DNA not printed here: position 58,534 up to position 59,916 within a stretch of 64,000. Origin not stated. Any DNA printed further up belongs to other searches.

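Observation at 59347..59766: ABC-transporter ATPase carrying a complete DtxR/MntR-like metal-sensor module at its C-terminus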

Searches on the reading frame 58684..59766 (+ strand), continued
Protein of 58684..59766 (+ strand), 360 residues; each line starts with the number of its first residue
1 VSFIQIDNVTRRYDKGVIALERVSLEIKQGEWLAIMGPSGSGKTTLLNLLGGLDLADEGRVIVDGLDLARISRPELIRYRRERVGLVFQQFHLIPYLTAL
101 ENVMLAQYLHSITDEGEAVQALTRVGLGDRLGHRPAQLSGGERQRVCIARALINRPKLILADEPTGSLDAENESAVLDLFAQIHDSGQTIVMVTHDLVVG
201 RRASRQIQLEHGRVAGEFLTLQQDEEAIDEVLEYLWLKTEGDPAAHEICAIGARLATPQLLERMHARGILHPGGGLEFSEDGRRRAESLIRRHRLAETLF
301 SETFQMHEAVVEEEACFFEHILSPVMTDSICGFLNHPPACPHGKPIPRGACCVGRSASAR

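Call 75: find_homologous_proteins(query=A5, max_evalue=1e-60)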
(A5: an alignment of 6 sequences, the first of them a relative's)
Query A5 (6 sequences) (354 aa, profile of the alignment): 7832 proteins with E <= 1e-60 among 8000 candidates; the best 120 are listed.
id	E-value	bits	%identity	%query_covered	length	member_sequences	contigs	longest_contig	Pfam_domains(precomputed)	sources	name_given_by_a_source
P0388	2.3e-165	568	45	97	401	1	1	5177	PF00005.34,PF02742.22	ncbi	-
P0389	1.2e-164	566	45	97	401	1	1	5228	PF00005.34,PF02742.22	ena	-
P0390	4.8e-164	564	45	97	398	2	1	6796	PF00005.34,PF02742.22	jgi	jgi:putative ABC transport system ATP-binding protein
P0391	2.4e-163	562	45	97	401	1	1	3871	PF00005.34,PF02742.22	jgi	-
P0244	8.7e-163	560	100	100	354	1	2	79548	PF00005.34,PF02742.22,PF13304.13,PF13191.13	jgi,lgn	jgi:putative ABC transport system ATP-binding protein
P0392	7.8e-162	557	45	99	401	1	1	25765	PF00005.34,PF02742.22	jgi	jgi:putative ABC transport system ATP-binding protein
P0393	1.0e-161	556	46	99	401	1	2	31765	PF00005.34,PF02742.22,PF13304.13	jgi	-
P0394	4.8e-161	554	45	99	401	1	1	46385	PF00005.34,PF02742.22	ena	-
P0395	6.8e-161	554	45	99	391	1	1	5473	PF00005.34,PF02742.22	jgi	jgi:putative ABC transport system ATP-binding protein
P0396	7.6e-161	554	45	97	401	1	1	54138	PF00005.34,PF02742.22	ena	-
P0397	7.7e-161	554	45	97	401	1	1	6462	PF00005.34,PF02742.22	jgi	-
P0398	8.0e-161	553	45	99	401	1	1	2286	PF00005.34,PF02742.22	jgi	jgi:putative ABC transport system ATP-binding protein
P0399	1.0e-160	553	44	99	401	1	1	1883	PF00005.34,PF02742.22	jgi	jgi:putative ABC transport system ATP-binding protein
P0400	1.1e-160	553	44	99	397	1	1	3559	PF00005.34,PF02742.22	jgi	jgi:putative ABC transport system ATP-binding protein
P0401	1.3e-160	553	46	97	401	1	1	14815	PF00005.34,PF02742.22,PF13304.13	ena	-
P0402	1.7e-160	552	44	97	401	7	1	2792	PF00005.34,PF02742.22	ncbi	-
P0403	2.1e-160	552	45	97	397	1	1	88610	PF00005.34,PF02742.22,PF13304.13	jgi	jgi:putative ABC transport system ATP-binding protein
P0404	2.1e-160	552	45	97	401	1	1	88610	PF00005.34,PF02742.22,PF13304.13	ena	-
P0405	2.6e-160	552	45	99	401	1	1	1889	PF00005.34,PF02742.22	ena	-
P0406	2.6e-160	552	44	97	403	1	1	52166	PF00005.34,PF02742.22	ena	-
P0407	2.6e-160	552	44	97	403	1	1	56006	PF00005.34,PF02742.22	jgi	-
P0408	3.3e-160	551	45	99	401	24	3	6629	PF00005.34,PF02742.22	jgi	-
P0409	3.5e-160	551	44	99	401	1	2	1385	PF00005.34,PF02742.22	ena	-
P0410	3.5e-160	551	45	99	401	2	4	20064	PF00005.34,PF02742.22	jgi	jgi:putative ABC transport system ATP-binding protein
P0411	4.5e-160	551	46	97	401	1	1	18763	PF00005.34,PF02742.22,PF13304.13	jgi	-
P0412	5.7e-160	551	46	99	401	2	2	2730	PF00005.34,PF02742.22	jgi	jgi:putative ABC transport system ATP-binding protein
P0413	5.9e-160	551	45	99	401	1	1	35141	PF00005.34,PF02742.22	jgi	jgi:putative ABC transport system ATP-binding protein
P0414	6.5e-160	550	45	97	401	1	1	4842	PF00005.34,PF02742.22,PF13304.13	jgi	jgi:putative ABC transport system ATP-binding protein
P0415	6.6e-160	550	45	97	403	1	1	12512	PF00005.34,PF02742.22,PF13304.13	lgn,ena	-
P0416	6.7e-160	550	46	97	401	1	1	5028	PF00005.34,PF02742.22,PF13304.13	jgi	jgi:putative ABC transport system ATP-binding protein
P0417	6.9e-160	550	44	97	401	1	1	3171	PF00005.34,PF02742.22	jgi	jgi:putative ABC transport system ATP-binding protein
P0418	7.4e-160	550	45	97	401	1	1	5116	PF00005.34,PF02742.22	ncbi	-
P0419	8.4e-160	550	45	98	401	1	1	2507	PF00005.34,PF02742.22,PF13304.13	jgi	jgi:putative ABC transport system ATP-binding protein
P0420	1.5e-159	549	45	99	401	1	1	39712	PF00005.34,PF02742.22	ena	-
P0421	1.5e-159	549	45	99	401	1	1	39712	PF00005.34,PF02742.22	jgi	jgi:putative ABC transport system ATP-binding protein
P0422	1.6e-159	549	45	97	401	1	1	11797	PF00005.34,PF02742.22,PF13304.13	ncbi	-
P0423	1.6e-159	549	46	99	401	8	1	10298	PF00005.34,PF02742.22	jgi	jgi:putative ABC transport system ATP-binding protein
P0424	1.7e-159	549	45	99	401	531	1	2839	PF00005.34,PF02742.22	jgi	jgi:putative ABC transport system ATP-binding protein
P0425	1.8e-159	549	44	99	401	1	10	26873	PF00005.34,PF02742.22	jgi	jgi:putative ABC transport system ATP-binding protein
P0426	1.8e-159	549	45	99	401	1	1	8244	PF00005.34,PF02742.22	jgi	jgi:putative ABC transport system ATP-binding protein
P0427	1.9e-159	549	43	99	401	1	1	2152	PF00005.34,PF02742.22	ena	-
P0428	2.1e-159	549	45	99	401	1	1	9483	PF00005.34,PF02742.22,PF13304.13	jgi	jgi:putative ABC transport system ATP-binding protein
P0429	2.1e-159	549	45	97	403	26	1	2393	PF00005.34,PF02742.22,PF13304.13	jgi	-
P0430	2.2e-159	549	44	99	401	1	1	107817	PF00005.34,PF02742.22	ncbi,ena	-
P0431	2.2e-159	549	45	99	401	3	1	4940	PF00005.34,PF02742.22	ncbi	-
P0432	2.4e-159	549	43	99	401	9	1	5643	PF00005.34,PF02742.22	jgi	-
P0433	2.5e-159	549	45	99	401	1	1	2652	PF00005.34,PF02742.22,PF13304.13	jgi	jgi:putative ABC transport system ATP-binding protein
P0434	2.6e-159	548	45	98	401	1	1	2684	PF00005.34,PF02742.22,PF13304.13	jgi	jgi:putative ABC transport system ATP-binding protein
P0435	3.2e-159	548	45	99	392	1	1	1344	PF00005.34,PF02742.22,PF13304.13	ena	-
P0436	3.4e-159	548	46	97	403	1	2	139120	PF00005.34,PF02742.22,PF13304.13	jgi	jgi:putative ABC transport system ATP-binding protein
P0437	4.3e-159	548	44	99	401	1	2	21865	PF00005.34,PF02742.22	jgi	jgi:putative ABC transport system ATP-binding protein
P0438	4.5e-159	548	45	97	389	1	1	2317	PF00005.34,PF02742.22,PF13304.13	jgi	jgi:putative ABC transport system ATP-binding protein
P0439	5.0e-159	548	46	99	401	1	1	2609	PF00005.34,PF02742.22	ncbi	-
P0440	5.8e-159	547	44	97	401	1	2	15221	PF00005.34,PF02742.22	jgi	jgi:putative ABC transport system ATP-binding protein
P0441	6.0e-159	547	44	99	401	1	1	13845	PF00005.34,PF02742.22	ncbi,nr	ncbi:MAG TPA: ATP-binding cassette domain-containing protein [Candidatus Acidoferrum sp.]|nr:ATP-bin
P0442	6.1e-159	547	44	97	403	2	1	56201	PF00005.34,PF02742.22,PF13304.13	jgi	jgi:putative ABC transport system ATP-binding protein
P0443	6.6e-159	547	44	97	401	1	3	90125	PF00005.34,PF02742.22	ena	-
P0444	6.6e-159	547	44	97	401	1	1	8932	PF00005.34,PF02742.22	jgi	jgi:putative ABC transport system ATP-binding protein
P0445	6.7e-159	547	44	97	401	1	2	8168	PF00005.34,PF02742.22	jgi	jgi:putative ABC transport system ATP-binding protein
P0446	6.7e-159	547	44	97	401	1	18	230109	PF00005.34,PF02742.22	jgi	jgi:putative ABC transport system ATP-binding protein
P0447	6.8e-159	547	46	99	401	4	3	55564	PF00005.34,PF02742.22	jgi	jgi:putative ABC transport system ATP-binding protein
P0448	7.1e-159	547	46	99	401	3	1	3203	PF00005.34,PF02742.22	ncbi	-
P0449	7.5e-159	547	44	97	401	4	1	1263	PF00005.34,PF02742.22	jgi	jgi:putative ABC transport system ATP-binding protein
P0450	8.1e-159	547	45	97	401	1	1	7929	PF00005.34,PF02742.22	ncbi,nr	ncbi:MAG TPA: ATP-binding cassette domain-containing protein [Candidatus Acidoferrum sp.]|nr:ATP-bin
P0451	8.6e-159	547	44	97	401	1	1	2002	PF00005.34,PF02742.22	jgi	jgi:putative ABC transport system ATP-binding protein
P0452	9.1e-159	547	45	99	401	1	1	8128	PF00005.34,PF02742.22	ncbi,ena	-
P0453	9.1e-159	547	45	99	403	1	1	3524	PF00005.34,PF02742.22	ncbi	-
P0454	9.5e-159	547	44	97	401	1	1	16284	PF00005.34,PF02742.22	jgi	jgi:putative ABC transport system ATP-binding protein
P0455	1.0e-158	547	45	98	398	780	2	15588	PF00005.34,PF02742.22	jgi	jgi:putative ABC transport system ATP-binding protein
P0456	1.1e-158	546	45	97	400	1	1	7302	PF00005.34,PF02742.22,PF13304.13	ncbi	-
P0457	1.4e-158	546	43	99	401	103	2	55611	PF00005.34,PF02742.22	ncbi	-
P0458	1.4e-158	546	45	97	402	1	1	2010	PF00005.34,PF02742.22,PF13304.13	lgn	-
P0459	1.4e-158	546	45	97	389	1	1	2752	PF00005.34,PF02742.22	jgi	jgi:putative ABC transport system ATP-binding protein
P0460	1.6e-158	546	44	99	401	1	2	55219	PF00005.34,PF02742.22,PF13304.13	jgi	jgi:putative ABC transport system ATP-binding protein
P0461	1.7e-158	546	46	97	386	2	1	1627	PF00005.34,PF02742.22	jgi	-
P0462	1.7e-158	546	45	99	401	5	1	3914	PF00005.34,PF02742.22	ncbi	-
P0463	1.7e-158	546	45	97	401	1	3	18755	PF00005.34,PF02742.22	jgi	jgi:putative ABC transport system ATP-binding protein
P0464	1.7e-158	546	46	97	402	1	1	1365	PF00005.34,PF02742.22,PF13304.13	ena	-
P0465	1.8e-158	546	45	97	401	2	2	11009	PF00005.34,PF02742.22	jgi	jgi:putative ABC transport system ATP-binding protein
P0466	1.8e-158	546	45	99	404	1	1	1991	PF00005.34,PF02742.22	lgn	-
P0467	1.9e-158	546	45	99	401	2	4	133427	PF00005.34,PF02742.22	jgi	-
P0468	1.9e-158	546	45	97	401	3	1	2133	PF00005.34,PF02742.22,PF13304.13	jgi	jgi:putative ABC transport system ATP-binding protein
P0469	2.2e-158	545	45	97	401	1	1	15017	PF00005.34,PF02742.22,PF13304.13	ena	-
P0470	2.4e-158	545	45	99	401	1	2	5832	PF00005.34,PF02742.22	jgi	-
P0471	2.7e-158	545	44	97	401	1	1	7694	PF00005.34,PF02742.22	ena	-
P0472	2.7e-158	545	45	97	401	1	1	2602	PF00005.34,PF02742.22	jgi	jgi:putative ABC transport system ATP-binding protein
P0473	2.8e-158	545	45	99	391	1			PF00005.34,PF02742.22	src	-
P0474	2.9e-158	545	45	97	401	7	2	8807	PF00005.34,PF02742.22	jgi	jgi:putative ABC transport system ATP-binding protein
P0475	2.9e-158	545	46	97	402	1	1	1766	PF00005.34,PF02742.22,PF13304.13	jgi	jgi:putative ABC transport system ATP-binding protein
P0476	3.2e-158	545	44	97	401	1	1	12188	PF00005.34,PF02742.22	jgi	-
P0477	3.2e-158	545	44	97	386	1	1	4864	PF00005.34,PF02742.22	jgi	jgi:putative ABC transport system ATP-binding protein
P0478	3.4e-158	545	44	99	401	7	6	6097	PF00005.34,PF02742.22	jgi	jgi:putative ABC transport system ATP-binding protein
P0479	3.5e-158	545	45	99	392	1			PF00005.34,PF02742.22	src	-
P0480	3.5e-158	545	45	99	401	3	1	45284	PF00005.34,PF02742.22,PF13304.13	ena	-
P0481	3.9e-158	545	45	99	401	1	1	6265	PF00005.34,PF02742.22,PF13304.13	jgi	jgi:putative ABC transport system ATP-binding protein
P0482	4.0e-158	545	47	99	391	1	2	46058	PF00005.34,PF02742.22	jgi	jgi:putative ABC transport system ATP-binding protein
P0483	4.7e-158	544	46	97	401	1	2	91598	PF00005.34,PF02742.22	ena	-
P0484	4.7e-158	544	45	97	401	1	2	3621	PF00005.34,PF02742.22,PF13304.13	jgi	jgi:putative ABC transport system ATP-binding protein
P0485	4.8e-158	544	46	97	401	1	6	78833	PF00005.34,PF02742.22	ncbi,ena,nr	ncbi:MAG: hypothetical protein AUH86_13220 [Acidobacteria bacterium 13_1_40CM_4_58_4]|nr:MAG: hypoth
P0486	4.8e-158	544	46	97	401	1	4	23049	PF00005.34,PF02742.22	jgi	-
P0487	5.0e-158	544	45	99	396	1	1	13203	PF00005.34,PF02742.22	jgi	jgi:putative ABC transport system ATP-binding protein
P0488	5.0e-158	544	46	97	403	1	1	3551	PF00005.34,PF02742.22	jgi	-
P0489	5.4e-158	544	44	97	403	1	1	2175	PF00005.34,PF02742.22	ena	-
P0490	5.4e-158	544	45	99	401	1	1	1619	PF00005.34,PF02742.22,PF13304.13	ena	-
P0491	5.4e-158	544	45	99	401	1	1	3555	PF00005.34,PF02742.22,PF13304.13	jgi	jgi:putative ABC transport system ATP-binding protein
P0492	5.5e-158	544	44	99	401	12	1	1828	PF00005.34,PF02742.22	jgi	jgi:putative ABC transport system ATP-binding protein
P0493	5.5e-158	544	45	97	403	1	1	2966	PF00005.34,PF02742.22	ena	-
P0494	5.5e-158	544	46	97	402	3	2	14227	PF00005.34,PF02742.22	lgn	-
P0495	5.7e-158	544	47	99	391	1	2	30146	PF00005.34,PF02742.22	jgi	jgi:putative ABC transport system ATP-binding protein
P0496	6.0e-158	544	46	97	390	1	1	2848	PF00005.34,PF02742.22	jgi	jgi:putative ABC transport system ATP-binding protein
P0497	6.0e-158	544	45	99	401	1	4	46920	PF00005.34,PF02742.22,PF13304.13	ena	-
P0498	6.5e-158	544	46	99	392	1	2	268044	PF00005.34,PF02742.22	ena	-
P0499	6.8e-158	544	44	97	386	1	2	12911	PF00005.34,PF02742.22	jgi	jgi:putative ABC transport system ATP-binding protein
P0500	6.9e-158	544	44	99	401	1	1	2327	PF00005.34,PF02742.22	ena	-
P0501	7.0e-158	544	46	99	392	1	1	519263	PF00005.34,PF02742.22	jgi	-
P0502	7.1e-158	544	46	97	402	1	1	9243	PF00005.34,PF02742.22,PF13304.13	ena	-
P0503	7.2e-158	544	45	99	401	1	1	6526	PF00005.34,PF02742.22,PF13304.13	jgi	jgi:putative ABC transport system ATP-binding protein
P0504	7.3e-158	544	45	99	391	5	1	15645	PF00005.34,PF02742.22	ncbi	-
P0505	7.5e-158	544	44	97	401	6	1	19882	PF00005.34,PF02742.22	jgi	jgi:putative ABC transport system ATP-binding protein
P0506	7.6e-158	544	46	97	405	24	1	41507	PF00005.34,PF02742.22,PF13304.13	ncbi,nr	ncbi:MAG TPA: ATP-binding cassette domain-containing protein [Candidatus Acidoferrum sp.]|nr:ATP-bin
